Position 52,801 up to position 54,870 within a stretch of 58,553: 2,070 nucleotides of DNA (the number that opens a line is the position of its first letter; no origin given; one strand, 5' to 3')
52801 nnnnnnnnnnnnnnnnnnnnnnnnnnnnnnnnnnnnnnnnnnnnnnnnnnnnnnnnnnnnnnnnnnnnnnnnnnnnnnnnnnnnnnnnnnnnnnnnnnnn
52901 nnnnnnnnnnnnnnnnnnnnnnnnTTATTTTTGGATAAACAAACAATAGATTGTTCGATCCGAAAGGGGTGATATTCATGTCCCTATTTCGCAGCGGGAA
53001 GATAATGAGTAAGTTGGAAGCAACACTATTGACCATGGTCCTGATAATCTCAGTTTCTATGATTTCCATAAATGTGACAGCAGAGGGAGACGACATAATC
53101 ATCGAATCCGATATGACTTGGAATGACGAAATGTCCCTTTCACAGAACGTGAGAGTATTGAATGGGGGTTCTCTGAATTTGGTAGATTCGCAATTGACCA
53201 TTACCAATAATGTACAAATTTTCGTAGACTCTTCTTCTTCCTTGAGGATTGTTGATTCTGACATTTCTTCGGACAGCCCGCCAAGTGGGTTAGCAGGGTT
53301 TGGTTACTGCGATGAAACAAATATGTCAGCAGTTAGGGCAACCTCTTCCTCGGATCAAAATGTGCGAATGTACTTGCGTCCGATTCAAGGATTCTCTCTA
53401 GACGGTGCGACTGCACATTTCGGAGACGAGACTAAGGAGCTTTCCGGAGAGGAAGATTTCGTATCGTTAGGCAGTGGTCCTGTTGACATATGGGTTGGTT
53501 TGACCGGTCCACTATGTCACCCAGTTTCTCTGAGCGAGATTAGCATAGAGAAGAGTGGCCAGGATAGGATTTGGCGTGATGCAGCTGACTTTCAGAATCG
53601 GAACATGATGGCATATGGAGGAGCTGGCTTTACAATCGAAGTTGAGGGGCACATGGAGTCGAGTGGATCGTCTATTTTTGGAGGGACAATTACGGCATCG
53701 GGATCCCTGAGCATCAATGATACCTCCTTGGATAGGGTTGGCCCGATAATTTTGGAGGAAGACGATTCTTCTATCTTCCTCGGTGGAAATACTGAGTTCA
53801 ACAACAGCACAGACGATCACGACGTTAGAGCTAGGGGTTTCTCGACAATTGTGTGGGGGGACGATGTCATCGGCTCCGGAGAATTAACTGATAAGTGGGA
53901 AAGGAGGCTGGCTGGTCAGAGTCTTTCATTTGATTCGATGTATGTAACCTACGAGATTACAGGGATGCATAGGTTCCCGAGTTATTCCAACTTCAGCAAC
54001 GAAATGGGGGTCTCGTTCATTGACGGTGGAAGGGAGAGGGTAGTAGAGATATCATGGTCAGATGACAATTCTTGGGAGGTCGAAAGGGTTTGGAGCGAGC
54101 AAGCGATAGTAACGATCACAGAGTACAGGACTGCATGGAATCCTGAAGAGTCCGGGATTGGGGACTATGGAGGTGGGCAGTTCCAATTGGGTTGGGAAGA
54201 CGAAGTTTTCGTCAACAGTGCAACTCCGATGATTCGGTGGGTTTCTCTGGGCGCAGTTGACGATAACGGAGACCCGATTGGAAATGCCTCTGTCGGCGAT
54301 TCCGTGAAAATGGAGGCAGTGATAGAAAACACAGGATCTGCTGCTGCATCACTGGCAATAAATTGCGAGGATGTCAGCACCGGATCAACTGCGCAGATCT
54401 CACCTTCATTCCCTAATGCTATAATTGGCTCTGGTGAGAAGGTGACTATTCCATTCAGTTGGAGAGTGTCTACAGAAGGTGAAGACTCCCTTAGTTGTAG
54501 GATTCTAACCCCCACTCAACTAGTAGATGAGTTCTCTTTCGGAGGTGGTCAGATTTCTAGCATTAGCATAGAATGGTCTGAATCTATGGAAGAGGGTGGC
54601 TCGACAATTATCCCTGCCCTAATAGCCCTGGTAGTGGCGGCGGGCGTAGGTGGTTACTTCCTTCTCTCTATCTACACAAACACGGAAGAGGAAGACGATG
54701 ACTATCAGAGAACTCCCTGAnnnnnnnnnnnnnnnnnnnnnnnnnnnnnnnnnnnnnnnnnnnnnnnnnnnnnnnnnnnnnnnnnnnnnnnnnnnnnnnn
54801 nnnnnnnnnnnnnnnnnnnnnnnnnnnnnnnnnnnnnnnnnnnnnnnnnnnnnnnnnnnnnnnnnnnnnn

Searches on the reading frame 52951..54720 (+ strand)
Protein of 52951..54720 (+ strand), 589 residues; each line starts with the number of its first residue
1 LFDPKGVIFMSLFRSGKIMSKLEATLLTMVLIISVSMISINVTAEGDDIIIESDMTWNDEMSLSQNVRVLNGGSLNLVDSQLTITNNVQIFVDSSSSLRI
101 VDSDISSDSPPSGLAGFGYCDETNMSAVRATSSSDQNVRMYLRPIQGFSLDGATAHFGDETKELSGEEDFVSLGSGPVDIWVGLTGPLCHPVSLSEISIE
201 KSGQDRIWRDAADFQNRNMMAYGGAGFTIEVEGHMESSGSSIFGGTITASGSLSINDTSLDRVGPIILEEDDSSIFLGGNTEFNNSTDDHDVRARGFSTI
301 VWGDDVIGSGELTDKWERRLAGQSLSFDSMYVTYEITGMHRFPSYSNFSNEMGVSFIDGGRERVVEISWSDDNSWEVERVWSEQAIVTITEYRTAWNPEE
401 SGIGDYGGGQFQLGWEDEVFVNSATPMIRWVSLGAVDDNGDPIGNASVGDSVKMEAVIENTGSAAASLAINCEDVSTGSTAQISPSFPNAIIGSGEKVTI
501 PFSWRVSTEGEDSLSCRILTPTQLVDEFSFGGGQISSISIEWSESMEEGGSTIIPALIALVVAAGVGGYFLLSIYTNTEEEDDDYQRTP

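Call 10: search_protein_families(library=pfam, proteins=[window:52951-54720:+], max_evalue=0.001)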
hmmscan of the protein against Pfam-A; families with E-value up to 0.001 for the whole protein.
window:52951-54720:+ (589 aa): 0 families

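Call 83: search_protein_families(library=pfam, proteins=[window:52951-54720:+], max_evalue=0.01)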
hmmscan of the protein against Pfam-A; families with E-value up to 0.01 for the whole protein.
window:52951-54720:+ (589 aa): 1 family
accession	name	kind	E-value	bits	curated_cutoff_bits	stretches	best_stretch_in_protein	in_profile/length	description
PF07705.17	CARDB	-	0.0061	17.2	22.7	0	443-515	12-80/101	CARDB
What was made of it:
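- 52951..54720 (+): Conserved, divergently transcribed 589-aa protein with an N-terminal hydrophobic segment and a C-terminal TM. It marks the upstream edge of the invariant block. Only a weak CARDB hit (call 83).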

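Call 102: search_protein_families(library=ncbifam, proteins=[window:52951-54720:+], max_evalue=0.001)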
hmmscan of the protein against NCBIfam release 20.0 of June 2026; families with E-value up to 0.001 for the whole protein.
window:52951-54720:+ (589 aa): 0 families
